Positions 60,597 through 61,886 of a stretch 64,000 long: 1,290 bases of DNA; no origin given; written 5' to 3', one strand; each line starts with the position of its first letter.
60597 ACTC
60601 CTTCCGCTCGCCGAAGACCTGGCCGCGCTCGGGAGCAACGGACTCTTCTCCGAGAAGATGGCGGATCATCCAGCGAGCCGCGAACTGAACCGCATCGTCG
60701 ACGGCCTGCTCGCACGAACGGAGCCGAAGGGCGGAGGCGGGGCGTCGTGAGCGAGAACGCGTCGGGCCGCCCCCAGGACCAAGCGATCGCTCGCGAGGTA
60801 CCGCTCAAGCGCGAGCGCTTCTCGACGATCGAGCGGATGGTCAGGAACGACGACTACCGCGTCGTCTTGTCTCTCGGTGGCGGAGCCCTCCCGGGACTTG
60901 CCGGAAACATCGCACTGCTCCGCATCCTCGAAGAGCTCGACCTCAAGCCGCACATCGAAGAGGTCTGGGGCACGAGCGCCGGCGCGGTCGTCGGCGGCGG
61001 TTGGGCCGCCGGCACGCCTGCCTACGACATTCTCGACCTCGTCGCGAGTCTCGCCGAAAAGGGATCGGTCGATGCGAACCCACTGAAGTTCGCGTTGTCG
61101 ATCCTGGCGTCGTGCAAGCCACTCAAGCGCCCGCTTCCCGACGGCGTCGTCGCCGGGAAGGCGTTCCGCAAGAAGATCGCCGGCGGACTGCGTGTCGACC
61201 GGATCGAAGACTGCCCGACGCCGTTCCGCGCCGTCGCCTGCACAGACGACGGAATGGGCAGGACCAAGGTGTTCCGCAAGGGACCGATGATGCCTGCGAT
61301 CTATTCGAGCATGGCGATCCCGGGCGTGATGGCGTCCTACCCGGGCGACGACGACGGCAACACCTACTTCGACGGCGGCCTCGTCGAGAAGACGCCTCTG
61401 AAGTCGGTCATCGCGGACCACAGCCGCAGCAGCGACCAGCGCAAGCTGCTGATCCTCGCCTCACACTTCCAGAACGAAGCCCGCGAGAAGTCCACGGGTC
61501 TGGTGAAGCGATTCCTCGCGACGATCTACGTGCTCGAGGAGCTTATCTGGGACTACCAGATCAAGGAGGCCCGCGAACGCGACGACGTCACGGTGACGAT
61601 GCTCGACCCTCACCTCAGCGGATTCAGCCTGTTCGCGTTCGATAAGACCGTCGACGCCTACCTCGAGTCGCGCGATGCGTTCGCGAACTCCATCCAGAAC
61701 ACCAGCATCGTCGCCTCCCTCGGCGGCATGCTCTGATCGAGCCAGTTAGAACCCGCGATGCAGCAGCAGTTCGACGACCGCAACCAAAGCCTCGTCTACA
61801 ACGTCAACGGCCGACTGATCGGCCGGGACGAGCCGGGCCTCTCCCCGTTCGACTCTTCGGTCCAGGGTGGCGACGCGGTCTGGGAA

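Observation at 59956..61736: Translationally coupled ParA/MinD-like ATPase plus patatin-like phospholipase, a candidate two-gene module of unknown function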

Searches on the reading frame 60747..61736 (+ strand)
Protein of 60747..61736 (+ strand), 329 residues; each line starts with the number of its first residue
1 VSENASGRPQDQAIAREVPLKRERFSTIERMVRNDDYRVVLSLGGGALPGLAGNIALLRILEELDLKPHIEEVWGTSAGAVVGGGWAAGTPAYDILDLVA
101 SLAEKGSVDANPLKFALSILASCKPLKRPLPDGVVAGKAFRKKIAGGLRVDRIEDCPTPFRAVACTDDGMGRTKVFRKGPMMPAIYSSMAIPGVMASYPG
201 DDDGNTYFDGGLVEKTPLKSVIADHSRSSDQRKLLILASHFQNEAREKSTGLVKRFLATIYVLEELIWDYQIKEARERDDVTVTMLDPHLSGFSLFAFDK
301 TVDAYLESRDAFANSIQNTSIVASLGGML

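Call 6: search_protein_families(library=pfam, proteins=[window:60747-61736:+], max_evalue=0.01)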
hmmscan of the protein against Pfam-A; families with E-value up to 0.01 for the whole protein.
window:60747-61736:+ (329 aa): 1 family
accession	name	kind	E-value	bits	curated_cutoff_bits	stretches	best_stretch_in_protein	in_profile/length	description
PF01734.28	Patatin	-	6.6e-18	66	27.7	1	41-221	1-190/191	Patatin-like phospholipase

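Call 7: search_protein_families(library=ncbifam, proteins=[window:60747-61736:+], max_evalue=0.01)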
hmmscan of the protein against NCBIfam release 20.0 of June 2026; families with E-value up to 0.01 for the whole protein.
window:60747-61736:+ (329 aa): 1 family
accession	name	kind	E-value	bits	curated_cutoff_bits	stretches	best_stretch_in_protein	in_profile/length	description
NF007623.0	PRK10279.1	equivalog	1e-07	31.4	272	1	141-219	90-165/301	patatin-like phospholipase RssA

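Call 8: search_protein_families(library=padloc, proteins=[window:60747-61736:+], max_evalue=0.01)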
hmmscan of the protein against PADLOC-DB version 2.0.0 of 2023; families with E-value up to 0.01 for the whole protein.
window:60747-61736:+ (329 aa): 2 families
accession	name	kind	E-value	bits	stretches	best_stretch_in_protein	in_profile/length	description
PDLC00758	Effector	-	1e-05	23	1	40-103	8-74/331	Phospholipase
PDLC00757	Effector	-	0.00019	18.9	1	36-100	8-74/331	Phospholipase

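Call 29: find_related_loci(query=A2, collection=metagenome_contigs, flank=7000)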
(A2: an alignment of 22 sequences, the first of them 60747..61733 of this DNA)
Query A2 (329 aa) in metagenome_contigs; peptide patterns used: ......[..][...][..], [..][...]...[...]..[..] (x = any residue, [..] = any of these).
279 stretches matched a pattern; 43 encode a relative of the query (tblastn E <= 1e-3); 43 distinct loci.
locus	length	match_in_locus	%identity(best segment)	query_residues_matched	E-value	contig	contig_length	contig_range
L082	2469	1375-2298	50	19-326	2e-103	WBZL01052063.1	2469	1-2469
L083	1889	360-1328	45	9-326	2e-99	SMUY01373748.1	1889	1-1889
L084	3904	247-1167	44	19-326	6e-89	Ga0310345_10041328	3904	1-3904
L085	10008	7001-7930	45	17-326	2e-87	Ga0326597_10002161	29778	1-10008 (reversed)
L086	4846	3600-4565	48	8-325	3e-86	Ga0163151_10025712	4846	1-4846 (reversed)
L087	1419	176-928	52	77-326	9e-92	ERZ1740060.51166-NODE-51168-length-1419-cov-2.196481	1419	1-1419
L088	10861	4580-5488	42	25-327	2e-81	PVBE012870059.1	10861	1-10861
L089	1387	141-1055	43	17-326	1e-86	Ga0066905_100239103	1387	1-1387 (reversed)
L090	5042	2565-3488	43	17-326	6e-79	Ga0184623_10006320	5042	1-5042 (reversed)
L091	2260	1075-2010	44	17-326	2e-80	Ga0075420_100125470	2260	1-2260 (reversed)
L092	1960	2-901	43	27-326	4e-81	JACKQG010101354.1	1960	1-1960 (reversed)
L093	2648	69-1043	40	4-326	6e-79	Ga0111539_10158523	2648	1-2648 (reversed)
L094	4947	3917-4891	40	4-326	4e-77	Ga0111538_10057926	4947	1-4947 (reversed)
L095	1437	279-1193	44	24-326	7e-80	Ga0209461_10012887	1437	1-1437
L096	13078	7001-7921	41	19-325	2e-74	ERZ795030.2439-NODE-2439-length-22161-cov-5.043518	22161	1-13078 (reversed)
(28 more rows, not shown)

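Call 39: find_homologous_proteins(query=window:60747-61733:+, max_evalue=0.00001)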
Query window:60747-61733:+ (329 aa): 99 proteins with E <= 0.00001 among 6282 candidates.
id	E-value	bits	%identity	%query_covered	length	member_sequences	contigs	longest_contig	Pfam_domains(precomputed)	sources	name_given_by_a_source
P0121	4.4e-215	731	100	100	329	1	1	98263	PF01734.28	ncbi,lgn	ncbi:MAG: patatin-like phospholipase family protein [Planctomycetota bacterium]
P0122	1.2e-114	401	56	95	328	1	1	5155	PF01734.28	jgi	jgi:predicted acylesterase/phospholipase RssA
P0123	5.1e-111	389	54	99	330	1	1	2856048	PF01734.28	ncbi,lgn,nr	ncbi:MAG: patatin-like phospholipase family protein [Planctomycetes bacterium]|nr:patatin-like phosp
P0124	1.1e-108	381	54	93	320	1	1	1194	PF01734.28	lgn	-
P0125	2.4e-108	380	53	96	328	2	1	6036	PF01734.28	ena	-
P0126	3.5e-107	376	52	96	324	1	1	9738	PF01734.28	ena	-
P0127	9.9e-105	368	52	94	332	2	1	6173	PF01734.28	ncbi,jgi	ncbi:MAG: patatin-like phospholipase family protein [Planctomycetota bacterium]|jgi:predicted acyles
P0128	1.2e-104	368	52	98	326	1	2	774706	PF01734.28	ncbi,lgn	-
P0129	2.9e-104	367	50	97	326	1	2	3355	PF01734.28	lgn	-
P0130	2.3e-103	364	50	99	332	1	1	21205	PF01734.28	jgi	-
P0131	3.2e-103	363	52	94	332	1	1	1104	PF01734.28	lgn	-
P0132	1.3e-102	361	53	94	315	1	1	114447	PF01734.28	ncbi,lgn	ncbi:MAG: patatin-like phospholipase family protein [Planctomycetota bacterium]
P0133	8.9e-102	358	52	94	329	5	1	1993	PF01734.28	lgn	-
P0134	5.7e-101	356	50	96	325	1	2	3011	PF01734.28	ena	-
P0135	1.3e-100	355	50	96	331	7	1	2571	PF01734.28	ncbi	-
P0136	3.4e-100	353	52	94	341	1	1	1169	PF01734.28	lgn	-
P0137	8.4e-100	352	51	94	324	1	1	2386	PF01734.28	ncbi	-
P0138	2.0e-99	351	54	88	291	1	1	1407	PF01734.28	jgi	jgi:predicted acylesterase/phospholipase RssA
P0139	4.5e-99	350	50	94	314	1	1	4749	PF01734.28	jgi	jgi:predicted acylesterase/phospholipase RssA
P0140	9.6e-99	349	50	92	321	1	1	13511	PF01734.28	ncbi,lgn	-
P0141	5.2e-98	346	50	95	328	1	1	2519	PF01734.28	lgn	-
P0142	5.4e-98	346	50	93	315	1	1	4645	PF01734.28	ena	-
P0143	6.3e-98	346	49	93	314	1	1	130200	PF01734.28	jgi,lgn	jgi:predicted acylesterase/phospholipase RssA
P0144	1.7e-97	344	51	92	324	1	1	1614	PF01734.28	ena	-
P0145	2.9e-97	344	51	94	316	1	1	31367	PF01734.28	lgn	-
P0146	3.6e-97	343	49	96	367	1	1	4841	PF01734.28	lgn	-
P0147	8.5e-97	342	50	95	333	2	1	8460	PF01734.28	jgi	jgi:predicted acylesterase/phospholipase RssA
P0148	2.4e-96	341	50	92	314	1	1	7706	PF01734.28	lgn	-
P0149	1.2e-94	335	48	98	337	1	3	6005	PF01734.28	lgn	-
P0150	9.9e-94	332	50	94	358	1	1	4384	PF01734.28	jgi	jgi:hypothetical protein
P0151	3.6e-93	330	48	97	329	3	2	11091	PF01734.28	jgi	jgi:predicted acylesterase/phospholipase RssA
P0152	2.0e-92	328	49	94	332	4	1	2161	PF01734.28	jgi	jgi:predicted acylesterase/phospholipase RssA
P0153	1.6e-91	325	46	95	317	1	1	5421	PF01734.28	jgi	jgi:predicted acylesterase/phospholipase RssA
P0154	2.5e-91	324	47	94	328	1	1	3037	PF01734.28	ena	-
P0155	4.0e-91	323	47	94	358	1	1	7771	PF01734.28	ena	-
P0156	2.6e-90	321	50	94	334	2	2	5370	PF01734.28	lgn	-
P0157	4.0e-90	320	48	97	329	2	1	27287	PF01734.28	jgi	jgi:predicted acylesterase/phospholipase RssA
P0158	1.5e-89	318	48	96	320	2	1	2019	PF01734.28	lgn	-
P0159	1.8e-89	318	48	97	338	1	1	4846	PF01734.28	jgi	-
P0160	2.4e-89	318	46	97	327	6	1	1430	PF01734.28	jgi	-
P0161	2.7e-89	317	46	97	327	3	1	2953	PF01734.28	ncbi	-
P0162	4.9e-89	317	47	93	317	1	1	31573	PF01734.28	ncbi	ncbi:MAG: patatin-like phospholipase family protein [Planctomycetota bacterium]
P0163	7.1e-89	316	48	94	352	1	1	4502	PF01734.28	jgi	jgi:hypothetical protein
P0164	7.1e-89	316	49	94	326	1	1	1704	PF01734.28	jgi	jgi:predicted acylesterase/phospholipase RssA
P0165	5.3e-88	313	48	94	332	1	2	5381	PF01734.28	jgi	jgi:hypothetical protein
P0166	7.3e-88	313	49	94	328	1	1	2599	PF01734.28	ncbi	-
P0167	9.6e-88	312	50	94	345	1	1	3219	PF01734.28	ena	-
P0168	1.6e-87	312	49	94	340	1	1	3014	PF01734.28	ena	-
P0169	1.9e-87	311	51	92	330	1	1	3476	PF01734.28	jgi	-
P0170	5.5e-87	310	49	92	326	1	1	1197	PF01734.28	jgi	jgi:hypothetical protein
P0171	9.5e-87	309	47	94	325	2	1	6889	PF01734.28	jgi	jgi:predicted acylesterase/phospholipase RssA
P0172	5.5e-86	307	47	97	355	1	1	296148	PF01734.28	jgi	jgi:predicted acylesterase/phospholipase RssA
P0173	1.1e-85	306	45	99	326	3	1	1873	PF01734.28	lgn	-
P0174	1.6e-85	305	45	96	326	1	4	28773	PF01734.28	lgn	-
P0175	2.5e-85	304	47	94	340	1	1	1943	PF01734.28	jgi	-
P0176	3.0e-85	304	49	87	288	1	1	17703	PF01734.28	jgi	jgi:NTE family protein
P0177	3.2e-85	304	47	96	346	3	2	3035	PF01734.28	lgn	-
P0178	3.5e-85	304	47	98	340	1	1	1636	PF01734.28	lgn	-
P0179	7.1e-85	303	48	94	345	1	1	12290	PF01734.28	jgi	-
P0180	7.5e-85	303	44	94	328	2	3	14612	PF01734.28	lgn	-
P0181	1.8e-84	302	47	92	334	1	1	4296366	PF01734.28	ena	-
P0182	2.4e-84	301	46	95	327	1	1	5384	PF01734.28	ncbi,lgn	-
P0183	3.6e-84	301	46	94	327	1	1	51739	PF01734.28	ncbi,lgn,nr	ncbi:MAG: patatin-like phospholipase family protein [Planctomycetes bacterium]|nr:patatin-like phosp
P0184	8.1e-84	299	48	90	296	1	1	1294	PF01734.28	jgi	jgi:predicted acylesterase/phospholipase RssA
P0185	9.7e-83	296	47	94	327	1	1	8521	PF01734.28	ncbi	-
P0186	9.9e-83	296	49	92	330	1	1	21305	PF01734.28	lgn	-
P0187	2.5e-82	295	44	94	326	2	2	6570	PF01734.28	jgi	-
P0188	2.7e-82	294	44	95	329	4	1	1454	PF01734.28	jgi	jgi:predicted acylesterase/phospholipase RssA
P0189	2.1e-81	292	46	94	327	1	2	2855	PF01734.28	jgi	-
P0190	5.3e-81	290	46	93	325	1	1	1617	PF01734.28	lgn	-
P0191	3.6e-80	287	45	93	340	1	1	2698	PF01734.28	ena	-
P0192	1.4e-79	286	43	94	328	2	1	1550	PF01734.28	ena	-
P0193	2.2e-79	285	45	92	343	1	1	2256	PF01734.28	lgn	-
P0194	6.2e-79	283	52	76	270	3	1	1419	PF01734.28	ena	-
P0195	3.2e-78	281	43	92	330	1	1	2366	PF01734.28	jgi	jgi:predicted acylesterase/phospholipase RssA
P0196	1.3e-77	279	52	71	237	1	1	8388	PF01734.28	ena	-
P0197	2.4e-76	275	41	94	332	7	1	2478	PF01734.28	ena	-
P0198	4.2e-75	271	42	92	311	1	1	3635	PF01734.28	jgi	jgi:predicted acylesterase/phospholipase RssA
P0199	5.4e-75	270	45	91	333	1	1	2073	PF01734.28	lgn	-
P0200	1.1e-74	269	43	95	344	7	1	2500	PF01734.28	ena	-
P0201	1.7e-73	266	42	94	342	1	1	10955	PF01734.28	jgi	jgi:predicted acylesterase/phospholipase RssA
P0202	3.2e-73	265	39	97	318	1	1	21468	PF01734.28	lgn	-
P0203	4.4e-73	264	46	85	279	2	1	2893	PF01734.28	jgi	jgi:predicted acylesterase/phospholipase RssA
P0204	4.2e-72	261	44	94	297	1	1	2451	PF01734.28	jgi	jgi:predicted acylesterase/phospholipase RssA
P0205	2.0e-70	255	40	98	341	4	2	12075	PF01734.28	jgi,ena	-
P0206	1.1e-69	253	43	92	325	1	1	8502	PF01734.28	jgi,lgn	-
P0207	4.0e-69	251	41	97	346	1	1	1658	PF01734.28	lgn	-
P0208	7.3e-69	250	42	94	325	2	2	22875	PF01734.28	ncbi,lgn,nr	ncbi:MAG: patatin-like phospholipase family protein [Phycisphaerales bacterium]|nr:patatin-like phos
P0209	2.7e-67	245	41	94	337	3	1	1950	PF01734.28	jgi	jgi:predicted acylesterase/phospholipase RssA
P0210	1.7e-66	243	39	93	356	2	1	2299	PF01734.28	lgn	-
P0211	2.3e-56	209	37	95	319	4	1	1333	PF01734.28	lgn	-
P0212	6.7e-56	208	47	70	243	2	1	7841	PF01734.28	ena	-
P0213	2.3e-40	157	35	91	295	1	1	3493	PF01734.28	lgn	-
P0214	2.9e-9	55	27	64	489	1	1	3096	PF01734.28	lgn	-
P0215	1.0e-8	53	28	60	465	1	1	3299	PF01734.28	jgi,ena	-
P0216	7.7e-7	47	29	84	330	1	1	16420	PF01734.28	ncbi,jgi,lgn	-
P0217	1.2e-6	46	26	86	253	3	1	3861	PF01734.28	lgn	-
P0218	6.7e-6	43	30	61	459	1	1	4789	PF01734.28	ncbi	-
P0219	9.8e-6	43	28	58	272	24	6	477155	PF01734.28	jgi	jgi:NTE family protein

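Call 48: predict_structure(alignment_id=A3)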
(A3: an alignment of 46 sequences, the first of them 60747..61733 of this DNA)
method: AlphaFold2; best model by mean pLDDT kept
length: 329 residues; sequences in the alignment: 46
mean_pLDDT: 92.3   pTM: 0.91
mean pLDDT of the five models: 92.3, 92.1, 91.0, 90.7, 90.3
residues with pLDDT >= 90: 244; 70-90: 74; 50-70: 5; < 50: 6
segments of 3 or more residues with pLDDT < 50: 1-5
pLDDT, mean of each block of 10 residues (from residue 1): 63 91 97 98 96 98 98 98 98 97 86 86 90 90 96 99 97 97 97 91 96 95 97 98 81 87 88 93 95 91 97 93 70
secondary structure, 60 per line:
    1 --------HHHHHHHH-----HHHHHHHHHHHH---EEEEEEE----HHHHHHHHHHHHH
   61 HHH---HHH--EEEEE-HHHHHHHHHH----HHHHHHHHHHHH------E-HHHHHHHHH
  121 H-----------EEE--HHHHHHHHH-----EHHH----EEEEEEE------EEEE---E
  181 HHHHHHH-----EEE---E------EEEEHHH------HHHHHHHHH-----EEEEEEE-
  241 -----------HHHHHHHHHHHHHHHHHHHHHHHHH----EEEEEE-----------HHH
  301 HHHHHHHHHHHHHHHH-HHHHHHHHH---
elements in order: H9-16 H22-33 E37-43 H48-63 E72-76 H78-87 H92-103 H112-121 E133-135 H138-146 E160-166 E173-176 H181-187 E193-195 E206-209 H219-227 E233-239 H252-276 E281-286 H298-316 H318-326

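Call 51: fold_search(model_id=the predicted structure, library=pdb)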
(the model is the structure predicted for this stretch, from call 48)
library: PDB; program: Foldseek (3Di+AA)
matches with E <= 10: 634; with E <= 0.001: 34
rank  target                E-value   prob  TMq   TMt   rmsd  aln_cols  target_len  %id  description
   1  5fya_A                1.4e-15  1.00  0.62  0.79   6.9       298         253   24  Cubic crystal of the native PlpD (released 2016-04-06)
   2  5fqu_A                4.1e-14  1.00  0.60  0.77   5.8       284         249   22  Orthorhombic crystal structure of of PlpD (selenomethionine derivative) (released 2016-04-06)
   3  5fya_B                1.3e-13  1.00  0.60  0.76   6.3       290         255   23  Cubic crystal of the native PlpD (released 2016-04-06)
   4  5fqu_B                1.4e-13  1.00  0.59  0.77   5.9       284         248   23  Orthorhombic crystal structure of of PlpD (selenomethionine derivative) (released 2016-04-06)
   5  8zr9_A                1.2e-12  1.00  0.60  0.58   6.7       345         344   16  Cryo-EM structure of AbCapV filemant bound with 3',3'-cGAMP (released 2025-11-19)
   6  9jek_D                2.5e-12  1.00  0.59  0.57   6.3       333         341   17  Cryo-EM structure of AbCapV tetramer, intermediate form (released 2025-11-19)
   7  9kej_A                2.7e-12  1.00  0.60  0.58   6.9       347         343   16  Cryo-EM structure of AbCapV S58A filament bound with 3'3'-cGAMP (released 2025-11-12)
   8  9jeh_A                2.7e-12  1.00  0.58  0.56   6.8       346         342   16  Cryo-EM structure of AbCapV dimer, apo form (released 2025-11-19)
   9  9kh6_A                5.9e-12  1.00  0.58  0.57   7.6       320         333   15  cryo-EM structure of lipase/ligand/substrate complex (released 2026-03-04)
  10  4pkb                  2.4e-11  1.00  0.55  0.52   7.6       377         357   15  CRYSTAL STRUCTURE OF PATATIN-17 COMPLEXED WITH METHYL ARACHIDONYL FLUOROPHOSPHONATE (MAFP) (released 2014-10-01)
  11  9ion_B                6.3e-11  1.00  0.62  0.68   5.8       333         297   17  Cryo-EM structure of cUA bound CapE filament (released 2025-05-21)
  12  4pka                  7.1e-11  1.00  0.55  0.52   7.4       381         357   16  Crystal structure of patatin aged with diisopropylphosphorofluoridate (released 2014-10-01)
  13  9ion_C                2.6e-10  1.00  0.62  0.67   5.5       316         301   16  Cryo-EM structure of cUA bound CapE filament (released 2025-05-21)
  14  9ioq                  2.6e-10  1.00  0.62  0.65   4.9       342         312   17  Crystal structure of CapE bound cUA (released 2025-05-21)
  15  9iom                  4.3e-10  1.00  0.62  0.67   4.4       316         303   17  CapE apo form (released 2025-05-21)
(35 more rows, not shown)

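Call 63: find_related_loci(query=A2, collection=viral_contigs, flank=5000)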
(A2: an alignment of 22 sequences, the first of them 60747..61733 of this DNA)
Query A2 (329 aa) in viral_contigs; peptide patterns used: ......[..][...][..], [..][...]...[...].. (x = any residue, [..] = any of these).
33 stretches matched a pattern, but none encodes a relative of the query by tblastn (E <= 1e-3).

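Call 67: search_solved_structures(query=A3, max_evalue=0.001, show_alignments=3)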
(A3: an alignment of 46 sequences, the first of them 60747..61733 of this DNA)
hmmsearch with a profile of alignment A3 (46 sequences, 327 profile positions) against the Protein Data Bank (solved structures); distinct sequences matched with E-value up to 0.001: 5.
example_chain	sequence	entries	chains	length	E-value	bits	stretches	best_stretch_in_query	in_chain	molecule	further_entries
5fqu_A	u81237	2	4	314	3.8e-22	81.9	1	39-216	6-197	PATATIN-LIKE PROTEIN, PLPD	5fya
4qmk_A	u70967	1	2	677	1.5e-05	27.4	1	42-107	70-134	Type III secretion system effector protein ExoU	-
4akf_A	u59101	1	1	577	9.2e-05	24.8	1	33-112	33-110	VIPD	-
4kyi_A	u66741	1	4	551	0.00013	24.3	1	36-112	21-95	VipD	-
8zr9_A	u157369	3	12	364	0.00057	22.2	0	35-100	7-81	CGAMP-activated phospholipase CapV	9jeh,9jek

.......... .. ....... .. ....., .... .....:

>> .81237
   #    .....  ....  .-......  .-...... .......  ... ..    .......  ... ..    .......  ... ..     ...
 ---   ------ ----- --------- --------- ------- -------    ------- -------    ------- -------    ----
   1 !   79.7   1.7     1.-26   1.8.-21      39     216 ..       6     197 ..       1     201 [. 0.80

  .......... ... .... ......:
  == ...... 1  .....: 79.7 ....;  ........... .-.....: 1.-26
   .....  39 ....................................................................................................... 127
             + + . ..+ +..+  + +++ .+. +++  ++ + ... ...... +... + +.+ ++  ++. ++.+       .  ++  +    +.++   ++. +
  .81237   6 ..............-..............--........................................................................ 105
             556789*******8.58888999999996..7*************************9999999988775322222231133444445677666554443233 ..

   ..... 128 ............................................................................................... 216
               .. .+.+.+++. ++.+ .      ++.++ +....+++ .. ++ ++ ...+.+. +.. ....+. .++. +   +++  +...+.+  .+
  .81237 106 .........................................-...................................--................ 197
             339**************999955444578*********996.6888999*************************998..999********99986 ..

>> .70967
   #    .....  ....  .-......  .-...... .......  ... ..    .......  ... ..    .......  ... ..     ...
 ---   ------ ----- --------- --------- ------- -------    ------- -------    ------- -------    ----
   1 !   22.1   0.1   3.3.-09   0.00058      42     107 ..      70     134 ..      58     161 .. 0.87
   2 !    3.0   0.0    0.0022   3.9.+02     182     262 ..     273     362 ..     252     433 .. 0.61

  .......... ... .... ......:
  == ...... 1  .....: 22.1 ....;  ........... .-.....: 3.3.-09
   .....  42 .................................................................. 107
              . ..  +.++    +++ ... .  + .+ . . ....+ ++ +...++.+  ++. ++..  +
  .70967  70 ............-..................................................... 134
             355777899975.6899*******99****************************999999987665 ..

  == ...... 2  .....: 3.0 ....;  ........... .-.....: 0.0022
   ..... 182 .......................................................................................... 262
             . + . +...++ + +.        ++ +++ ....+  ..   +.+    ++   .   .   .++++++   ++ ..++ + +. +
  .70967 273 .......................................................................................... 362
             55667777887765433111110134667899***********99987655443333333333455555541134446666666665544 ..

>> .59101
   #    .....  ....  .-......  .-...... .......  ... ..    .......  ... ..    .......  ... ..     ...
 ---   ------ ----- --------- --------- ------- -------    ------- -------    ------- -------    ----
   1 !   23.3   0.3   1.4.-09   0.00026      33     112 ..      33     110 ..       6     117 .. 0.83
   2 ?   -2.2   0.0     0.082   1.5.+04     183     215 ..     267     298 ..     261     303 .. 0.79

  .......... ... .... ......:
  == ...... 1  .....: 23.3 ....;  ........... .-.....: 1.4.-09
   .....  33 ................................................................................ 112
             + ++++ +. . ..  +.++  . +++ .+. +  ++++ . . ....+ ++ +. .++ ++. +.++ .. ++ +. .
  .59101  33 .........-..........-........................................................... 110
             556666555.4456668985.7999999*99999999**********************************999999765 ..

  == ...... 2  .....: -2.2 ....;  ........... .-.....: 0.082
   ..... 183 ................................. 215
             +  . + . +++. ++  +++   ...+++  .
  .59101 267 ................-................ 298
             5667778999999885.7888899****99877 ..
